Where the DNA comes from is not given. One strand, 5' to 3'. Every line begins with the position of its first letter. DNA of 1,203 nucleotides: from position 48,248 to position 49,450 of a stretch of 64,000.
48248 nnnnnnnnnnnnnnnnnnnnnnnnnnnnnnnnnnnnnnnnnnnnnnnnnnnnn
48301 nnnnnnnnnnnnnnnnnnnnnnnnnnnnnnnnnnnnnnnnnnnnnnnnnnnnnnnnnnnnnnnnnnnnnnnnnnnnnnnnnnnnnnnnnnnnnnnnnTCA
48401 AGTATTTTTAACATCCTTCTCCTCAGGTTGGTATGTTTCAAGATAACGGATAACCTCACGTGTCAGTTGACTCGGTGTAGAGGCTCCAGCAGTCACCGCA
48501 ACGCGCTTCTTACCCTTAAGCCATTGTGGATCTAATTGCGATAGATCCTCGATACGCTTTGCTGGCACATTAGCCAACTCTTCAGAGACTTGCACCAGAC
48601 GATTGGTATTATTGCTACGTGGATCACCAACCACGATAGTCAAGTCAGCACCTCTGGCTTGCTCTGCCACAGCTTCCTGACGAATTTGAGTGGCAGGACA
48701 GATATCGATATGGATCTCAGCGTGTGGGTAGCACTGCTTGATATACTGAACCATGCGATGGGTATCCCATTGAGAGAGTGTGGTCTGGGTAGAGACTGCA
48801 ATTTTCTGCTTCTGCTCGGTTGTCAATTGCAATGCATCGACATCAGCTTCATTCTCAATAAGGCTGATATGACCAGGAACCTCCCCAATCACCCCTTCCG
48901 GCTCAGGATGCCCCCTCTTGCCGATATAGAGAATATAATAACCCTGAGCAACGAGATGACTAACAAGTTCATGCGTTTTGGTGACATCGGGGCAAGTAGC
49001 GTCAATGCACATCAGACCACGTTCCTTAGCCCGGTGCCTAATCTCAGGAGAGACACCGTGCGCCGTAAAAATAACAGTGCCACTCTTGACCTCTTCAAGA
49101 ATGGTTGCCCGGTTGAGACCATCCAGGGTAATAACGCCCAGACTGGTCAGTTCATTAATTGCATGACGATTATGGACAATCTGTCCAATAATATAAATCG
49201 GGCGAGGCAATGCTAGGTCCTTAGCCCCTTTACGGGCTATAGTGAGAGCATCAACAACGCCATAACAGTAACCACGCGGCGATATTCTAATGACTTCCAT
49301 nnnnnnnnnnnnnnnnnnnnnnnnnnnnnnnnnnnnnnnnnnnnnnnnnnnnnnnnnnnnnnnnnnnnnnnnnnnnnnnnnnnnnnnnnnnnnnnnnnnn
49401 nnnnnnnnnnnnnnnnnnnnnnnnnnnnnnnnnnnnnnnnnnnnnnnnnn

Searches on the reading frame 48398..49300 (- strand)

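Call 27: search_protein_families(library=pfam, proteins=[window:48398-49300:-], max_evalue=0.001)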
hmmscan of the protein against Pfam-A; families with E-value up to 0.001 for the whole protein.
window:48398-49300:- (300 aa): 1 family
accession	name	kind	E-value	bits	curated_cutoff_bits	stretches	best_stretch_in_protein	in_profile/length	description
PF02401.23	LYTB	-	3e-83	279.6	24.5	1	3-288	1-267/267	LytB protein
